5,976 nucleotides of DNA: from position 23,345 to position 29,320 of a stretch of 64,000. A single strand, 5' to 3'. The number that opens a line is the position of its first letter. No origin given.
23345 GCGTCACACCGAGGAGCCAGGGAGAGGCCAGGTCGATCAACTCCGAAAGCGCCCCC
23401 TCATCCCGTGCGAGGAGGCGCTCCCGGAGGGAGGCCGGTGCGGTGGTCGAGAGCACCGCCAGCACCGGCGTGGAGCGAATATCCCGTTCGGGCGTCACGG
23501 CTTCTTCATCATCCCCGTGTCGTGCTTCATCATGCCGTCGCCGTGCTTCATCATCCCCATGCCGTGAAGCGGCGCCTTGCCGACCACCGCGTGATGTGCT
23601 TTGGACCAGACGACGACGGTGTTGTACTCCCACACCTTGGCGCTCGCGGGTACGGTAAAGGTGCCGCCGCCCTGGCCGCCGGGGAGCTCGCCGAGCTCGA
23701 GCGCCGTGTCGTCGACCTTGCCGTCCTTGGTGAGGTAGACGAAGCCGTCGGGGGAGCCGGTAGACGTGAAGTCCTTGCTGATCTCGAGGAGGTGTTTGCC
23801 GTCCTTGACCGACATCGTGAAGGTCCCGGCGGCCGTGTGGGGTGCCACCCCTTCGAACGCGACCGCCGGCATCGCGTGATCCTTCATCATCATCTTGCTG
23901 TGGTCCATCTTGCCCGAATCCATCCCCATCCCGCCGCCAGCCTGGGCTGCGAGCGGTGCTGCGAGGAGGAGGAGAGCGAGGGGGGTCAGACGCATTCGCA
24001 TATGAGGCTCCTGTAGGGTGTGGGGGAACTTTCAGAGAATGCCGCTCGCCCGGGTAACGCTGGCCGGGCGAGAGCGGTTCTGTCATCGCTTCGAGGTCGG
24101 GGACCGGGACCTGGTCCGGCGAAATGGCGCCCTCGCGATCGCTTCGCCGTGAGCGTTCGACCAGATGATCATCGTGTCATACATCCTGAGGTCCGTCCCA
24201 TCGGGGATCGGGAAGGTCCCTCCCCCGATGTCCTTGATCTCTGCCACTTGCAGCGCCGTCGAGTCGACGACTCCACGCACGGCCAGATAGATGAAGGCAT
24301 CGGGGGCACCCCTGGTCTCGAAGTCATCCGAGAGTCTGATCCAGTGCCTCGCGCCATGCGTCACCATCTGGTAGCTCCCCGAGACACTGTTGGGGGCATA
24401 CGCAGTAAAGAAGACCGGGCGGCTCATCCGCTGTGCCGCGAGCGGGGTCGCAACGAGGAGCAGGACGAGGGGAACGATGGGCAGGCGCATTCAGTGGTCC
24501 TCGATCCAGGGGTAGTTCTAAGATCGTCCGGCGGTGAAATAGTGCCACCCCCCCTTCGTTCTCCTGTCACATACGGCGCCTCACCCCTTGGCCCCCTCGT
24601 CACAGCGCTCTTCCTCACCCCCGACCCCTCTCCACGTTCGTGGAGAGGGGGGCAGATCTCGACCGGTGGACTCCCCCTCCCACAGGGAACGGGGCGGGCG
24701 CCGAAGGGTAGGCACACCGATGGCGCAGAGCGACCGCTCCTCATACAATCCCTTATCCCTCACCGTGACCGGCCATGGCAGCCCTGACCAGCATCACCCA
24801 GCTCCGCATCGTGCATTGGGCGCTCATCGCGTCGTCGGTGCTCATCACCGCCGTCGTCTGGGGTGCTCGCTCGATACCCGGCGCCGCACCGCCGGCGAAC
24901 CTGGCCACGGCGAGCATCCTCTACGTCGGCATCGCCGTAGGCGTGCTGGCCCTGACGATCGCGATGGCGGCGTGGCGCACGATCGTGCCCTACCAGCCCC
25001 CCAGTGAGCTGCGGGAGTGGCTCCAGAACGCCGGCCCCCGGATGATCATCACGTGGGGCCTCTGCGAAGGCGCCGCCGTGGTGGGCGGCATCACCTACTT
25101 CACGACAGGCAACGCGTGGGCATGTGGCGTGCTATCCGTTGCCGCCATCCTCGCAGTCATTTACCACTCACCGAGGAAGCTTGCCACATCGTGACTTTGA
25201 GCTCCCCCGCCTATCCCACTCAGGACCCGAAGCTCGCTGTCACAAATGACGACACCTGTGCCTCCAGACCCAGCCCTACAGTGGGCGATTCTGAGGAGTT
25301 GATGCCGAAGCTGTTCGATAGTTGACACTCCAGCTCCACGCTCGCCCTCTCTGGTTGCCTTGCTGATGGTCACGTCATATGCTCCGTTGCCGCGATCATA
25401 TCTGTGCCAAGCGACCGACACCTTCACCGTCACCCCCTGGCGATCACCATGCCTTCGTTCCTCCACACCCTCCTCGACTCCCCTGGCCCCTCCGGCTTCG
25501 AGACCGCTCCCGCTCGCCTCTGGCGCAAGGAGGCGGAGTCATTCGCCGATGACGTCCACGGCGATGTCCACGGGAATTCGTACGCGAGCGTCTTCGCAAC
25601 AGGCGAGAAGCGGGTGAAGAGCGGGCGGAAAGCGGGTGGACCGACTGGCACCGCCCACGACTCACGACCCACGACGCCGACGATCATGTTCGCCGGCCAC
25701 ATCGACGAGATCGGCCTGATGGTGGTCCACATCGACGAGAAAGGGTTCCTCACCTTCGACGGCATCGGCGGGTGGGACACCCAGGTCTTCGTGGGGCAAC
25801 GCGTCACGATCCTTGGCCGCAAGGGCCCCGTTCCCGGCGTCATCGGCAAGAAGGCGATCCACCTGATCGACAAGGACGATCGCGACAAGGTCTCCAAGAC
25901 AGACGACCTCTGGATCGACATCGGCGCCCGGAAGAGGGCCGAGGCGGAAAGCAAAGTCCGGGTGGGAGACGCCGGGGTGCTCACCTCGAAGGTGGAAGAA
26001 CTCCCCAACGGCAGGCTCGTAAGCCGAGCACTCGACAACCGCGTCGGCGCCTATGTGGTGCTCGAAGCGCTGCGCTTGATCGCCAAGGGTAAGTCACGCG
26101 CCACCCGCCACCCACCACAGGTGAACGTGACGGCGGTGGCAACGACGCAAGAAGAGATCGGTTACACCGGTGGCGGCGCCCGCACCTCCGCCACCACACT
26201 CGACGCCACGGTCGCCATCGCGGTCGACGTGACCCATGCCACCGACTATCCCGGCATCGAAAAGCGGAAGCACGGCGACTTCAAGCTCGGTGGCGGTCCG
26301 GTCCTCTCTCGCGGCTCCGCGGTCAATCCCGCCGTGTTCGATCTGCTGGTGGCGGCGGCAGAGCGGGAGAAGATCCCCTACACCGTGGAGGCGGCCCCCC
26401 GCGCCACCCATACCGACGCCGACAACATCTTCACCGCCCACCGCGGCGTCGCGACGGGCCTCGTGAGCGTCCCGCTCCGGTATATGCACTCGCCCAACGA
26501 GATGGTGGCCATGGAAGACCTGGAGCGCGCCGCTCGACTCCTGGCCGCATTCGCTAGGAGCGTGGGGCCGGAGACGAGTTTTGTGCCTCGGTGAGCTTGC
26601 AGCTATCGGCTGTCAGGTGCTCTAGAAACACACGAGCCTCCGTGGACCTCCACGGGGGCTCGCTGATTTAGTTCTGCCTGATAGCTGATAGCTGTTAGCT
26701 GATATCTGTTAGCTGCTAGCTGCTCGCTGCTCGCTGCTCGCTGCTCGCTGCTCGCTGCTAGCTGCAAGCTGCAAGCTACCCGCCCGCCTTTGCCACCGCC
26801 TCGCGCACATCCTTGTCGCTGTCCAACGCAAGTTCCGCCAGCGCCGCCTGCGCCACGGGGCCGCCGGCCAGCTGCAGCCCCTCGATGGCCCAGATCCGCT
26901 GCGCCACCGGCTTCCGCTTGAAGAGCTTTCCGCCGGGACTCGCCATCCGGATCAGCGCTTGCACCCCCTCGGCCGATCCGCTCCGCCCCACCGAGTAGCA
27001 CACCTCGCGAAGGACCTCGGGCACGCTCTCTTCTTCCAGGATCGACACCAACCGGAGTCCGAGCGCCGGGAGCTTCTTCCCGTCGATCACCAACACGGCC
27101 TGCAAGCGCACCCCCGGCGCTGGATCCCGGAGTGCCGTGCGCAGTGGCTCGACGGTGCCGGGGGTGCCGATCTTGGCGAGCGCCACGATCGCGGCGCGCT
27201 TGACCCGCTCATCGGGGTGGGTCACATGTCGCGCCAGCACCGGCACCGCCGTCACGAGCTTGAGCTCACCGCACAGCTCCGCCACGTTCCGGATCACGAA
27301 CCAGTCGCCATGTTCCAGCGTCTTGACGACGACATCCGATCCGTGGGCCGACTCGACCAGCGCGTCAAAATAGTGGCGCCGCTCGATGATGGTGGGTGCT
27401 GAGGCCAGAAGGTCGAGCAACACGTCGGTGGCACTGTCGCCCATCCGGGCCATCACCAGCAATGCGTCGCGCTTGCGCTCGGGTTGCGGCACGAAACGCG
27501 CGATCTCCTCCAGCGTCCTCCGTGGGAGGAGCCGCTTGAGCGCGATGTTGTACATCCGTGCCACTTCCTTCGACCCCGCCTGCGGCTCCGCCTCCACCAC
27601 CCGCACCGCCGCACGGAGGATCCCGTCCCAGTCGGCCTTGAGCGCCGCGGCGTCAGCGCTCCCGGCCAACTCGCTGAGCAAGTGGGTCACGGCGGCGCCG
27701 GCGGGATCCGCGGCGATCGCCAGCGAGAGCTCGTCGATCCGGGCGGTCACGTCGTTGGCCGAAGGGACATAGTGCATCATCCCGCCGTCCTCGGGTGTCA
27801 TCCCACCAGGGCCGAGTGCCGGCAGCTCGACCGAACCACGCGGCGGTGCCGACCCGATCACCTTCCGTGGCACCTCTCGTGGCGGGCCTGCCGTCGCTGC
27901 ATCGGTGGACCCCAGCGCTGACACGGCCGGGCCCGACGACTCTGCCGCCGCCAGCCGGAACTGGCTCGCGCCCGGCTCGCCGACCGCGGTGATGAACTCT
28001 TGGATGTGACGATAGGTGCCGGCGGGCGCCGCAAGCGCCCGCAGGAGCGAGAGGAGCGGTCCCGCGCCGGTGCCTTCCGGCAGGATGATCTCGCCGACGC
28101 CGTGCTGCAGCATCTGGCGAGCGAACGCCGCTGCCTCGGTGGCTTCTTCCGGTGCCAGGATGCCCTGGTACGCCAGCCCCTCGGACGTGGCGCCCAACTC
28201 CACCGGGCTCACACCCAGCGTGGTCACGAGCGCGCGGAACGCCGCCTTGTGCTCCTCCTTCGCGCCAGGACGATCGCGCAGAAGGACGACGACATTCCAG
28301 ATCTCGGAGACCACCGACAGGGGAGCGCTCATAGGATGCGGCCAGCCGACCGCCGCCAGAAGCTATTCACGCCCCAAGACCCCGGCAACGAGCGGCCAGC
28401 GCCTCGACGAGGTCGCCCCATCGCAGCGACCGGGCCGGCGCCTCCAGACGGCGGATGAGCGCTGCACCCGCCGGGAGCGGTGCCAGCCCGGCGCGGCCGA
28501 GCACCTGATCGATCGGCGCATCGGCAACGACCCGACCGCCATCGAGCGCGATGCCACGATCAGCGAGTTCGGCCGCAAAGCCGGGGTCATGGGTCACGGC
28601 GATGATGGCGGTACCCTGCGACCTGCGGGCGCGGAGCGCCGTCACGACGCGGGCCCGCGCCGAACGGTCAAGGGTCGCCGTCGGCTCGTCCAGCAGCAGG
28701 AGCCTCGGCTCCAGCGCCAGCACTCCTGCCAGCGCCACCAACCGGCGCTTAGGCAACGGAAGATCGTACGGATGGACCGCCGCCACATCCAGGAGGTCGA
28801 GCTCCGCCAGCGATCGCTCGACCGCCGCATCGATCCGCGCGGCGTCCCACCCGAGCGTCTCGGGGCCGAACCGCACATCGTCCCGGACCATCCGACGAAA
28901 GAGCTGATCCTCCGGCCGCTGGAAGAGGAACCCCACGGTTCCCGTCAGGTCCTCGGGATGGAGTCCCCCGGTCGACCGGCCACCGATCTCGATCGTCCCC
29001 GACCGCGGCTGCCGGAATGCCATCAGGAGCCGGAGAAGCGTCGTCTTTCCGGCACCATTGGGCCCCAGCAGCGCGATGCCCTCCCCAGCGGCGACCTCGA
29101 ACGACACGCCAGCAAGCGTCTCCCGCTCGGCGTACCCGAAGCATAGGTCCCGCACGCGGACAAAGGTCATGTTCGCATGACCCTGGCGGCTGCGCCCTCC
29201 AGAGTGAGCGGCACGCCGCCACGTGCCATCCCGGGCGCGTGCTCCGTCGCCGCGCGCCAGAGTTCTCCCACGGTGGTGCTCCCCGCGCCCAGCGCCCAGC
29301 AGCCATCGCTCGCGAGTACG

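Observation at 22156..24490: Two secreted DM13 proteins, one with CopA-like Met/His repeats, in an operon with an ECF sigma and RskA-type anti-sigma pair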

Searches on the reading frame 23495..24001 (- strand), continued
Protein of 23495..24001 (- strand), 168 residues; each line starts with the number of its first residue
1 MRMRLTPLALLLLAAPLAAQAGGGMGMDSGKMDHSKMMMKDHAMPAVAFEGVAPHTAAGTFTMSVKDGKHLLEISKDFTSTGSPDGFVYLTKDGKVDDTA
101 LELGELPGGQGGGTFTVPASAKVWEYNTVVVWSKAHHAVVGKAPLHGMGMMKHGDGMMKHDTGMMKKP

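Call 95: search_protein_families(library=pfam, proteins=[L004:1063-2334:+], max_evalue=0.001)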
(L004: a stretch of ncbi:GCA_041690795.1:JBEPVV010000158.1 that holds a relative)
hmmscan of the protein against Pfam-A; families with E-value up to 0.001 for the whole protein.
L004:1063-2334:+ (423 aa): 3 families
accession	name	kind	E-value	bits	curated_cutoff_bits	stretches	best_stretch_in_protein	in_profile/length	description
PF00578.27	AhpC-TSA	-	9.7e-11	42.1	26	1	293-396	19-123/124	AhpC/TSA family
PF08534.16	Redoxin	-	1.2e-08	35.4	26.6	1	292-403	21-137/148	Redoxin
PF13905.12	Thioredoxin_8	-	1.8e-07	31.8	27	1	299-394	1-94/94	Thioredoxin-like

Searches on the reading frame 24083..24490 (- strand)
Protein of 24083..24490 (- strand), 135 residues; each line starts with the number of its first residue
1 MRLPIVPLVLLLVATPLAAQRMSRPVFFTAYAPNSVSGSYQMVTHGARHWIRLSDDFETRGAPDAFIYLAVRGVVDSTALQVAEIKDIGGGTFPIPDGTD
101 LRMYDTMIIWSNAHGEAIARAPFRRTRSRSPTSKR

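Call 3: search_protein_families(library=pfam, proteins=[window:24083-24490:-], max_evalue=0.01)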
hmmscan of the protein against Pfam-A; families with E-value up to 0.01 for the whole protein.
window:24083-24490:- (135 aa): 1 family
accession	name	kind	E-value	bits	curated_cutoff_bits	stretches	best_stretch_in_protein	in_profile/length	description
PF10517.14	DM13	-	4.2e-07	31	25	1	32-122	6-104/105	Electron transfer DM13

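Call 5: search_protein_families(library=ncbifam, proteins=[window:24083-24490:-], max_evalue=0.01)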
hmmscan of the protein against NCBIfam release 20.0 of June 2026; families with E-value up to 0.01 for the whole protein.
window:24083-24490:- (135 aa): 0 families

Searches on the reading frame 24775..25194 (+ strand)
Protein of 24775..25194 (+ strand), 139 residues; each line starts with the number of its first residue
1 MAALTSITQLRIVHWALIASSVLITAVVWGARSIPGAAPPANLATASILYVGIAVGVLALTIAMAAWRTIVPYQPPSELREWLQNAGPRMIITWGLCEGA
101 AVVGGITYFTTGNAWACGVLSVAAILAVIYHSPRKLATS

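Call 3: search_protein_families(library=pfam, proteins=[window:24775-25194:+], max_evalue=0.01)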
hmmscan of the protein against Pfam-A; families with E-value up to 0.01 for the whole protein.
window:24775-25194:+ (139 aa): 1 family
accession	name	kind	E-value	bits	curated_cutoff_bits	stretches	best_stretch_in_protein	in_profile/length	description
PF14019.11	DUF4235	-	0.0025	18.2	27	1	49-102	6-57/77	Protein of unknown function (DUF4235)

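Call 5: search_protein_families(library=ncbifam, proteins=[window:24775-25194:+], max_evalue=0.01)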
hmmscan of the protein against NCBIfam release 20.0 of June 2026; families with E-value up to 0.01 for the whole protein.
window:24775-25194:+ (139 aa): 0 families

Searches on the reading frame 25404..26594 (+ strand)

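Call 3: search_protein_families(library=pfam, proteins=[window:25404-26594:+], max_evalue=0.01)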
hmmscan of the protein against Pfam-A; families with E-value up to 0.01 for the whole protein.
window:25404-26594:+ (396 aa): 4 families
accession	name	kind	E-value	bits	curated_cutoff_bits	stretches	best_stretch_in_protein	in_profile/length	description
PF05343.19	Peptidase_M42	-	1.5e-83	280.7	23.2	1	88-379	10-292/292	M42 glutamyl aminopeptidase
PF01546.33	Peptidase_M20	-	9.9e-08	32.6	24.6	1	201-385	24-205/206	Peptidase family M20/M25/M40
PF02127.20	Peptidase_M18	-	0.00015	21.2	24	0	267-383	308-431/432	Aminopeptidase I zinc metalloprotease (M18)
PF04389.22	Peptidase_M28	-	0.0035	17.5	21.3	0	209-272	30-90/193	Peptidase family M28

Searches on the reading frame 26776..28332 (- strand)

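Call 87: search_protein_families(library=pfam, proteins=[window:26776-28332:-], max_evalue=0.0001)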
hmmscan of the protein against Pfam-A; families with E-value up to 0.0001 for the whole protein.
window:26776-28332:- (518 aa): 2 families
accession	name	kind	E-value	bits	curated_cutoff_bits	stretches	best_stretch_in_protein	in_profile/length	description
PF13646.12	HEAT_2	-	1.1e-20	74.2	27.7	2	334-414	3-85/88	HEAT repeats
PF02985.28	HEAT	-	2.4e-08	33.9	23.5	0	363-388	2-27/31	HEAT repeat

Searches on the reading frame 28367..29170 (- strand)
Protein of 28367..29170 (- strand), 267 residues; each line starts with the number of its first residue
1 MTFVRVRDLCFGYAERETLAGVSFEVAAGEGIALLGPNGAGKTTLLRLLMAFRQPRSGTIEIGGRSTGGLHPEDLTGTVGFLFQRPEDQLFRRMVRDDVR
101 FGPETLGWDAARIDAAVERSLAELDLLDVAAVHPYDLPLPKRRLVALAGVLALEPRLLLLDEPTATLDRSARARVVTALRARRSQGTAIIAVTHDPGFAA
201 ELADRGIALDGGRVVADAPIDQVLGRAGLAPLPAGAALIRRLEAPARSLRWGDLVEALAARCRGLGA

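Call 88: search_protein_families(library=pfam, proteins=[window:28367-29170:-], max_evalue=0.0001)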
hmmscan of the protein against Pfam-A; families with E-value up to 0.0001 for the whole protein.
window:28367-29170:- (267 aa): 2 families
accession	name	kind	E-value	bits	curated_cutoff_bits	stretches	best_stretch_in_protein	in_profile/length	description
PF00005.33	ABC_tran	-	3.4e-25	89.7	25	1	20-165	2-137/137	ABC transporter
PF13304.12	AAA_21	-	1.1e-12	49.1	27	1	142-198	243-302/304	AAA domain, putative AbiEii toxin, Type IV TA system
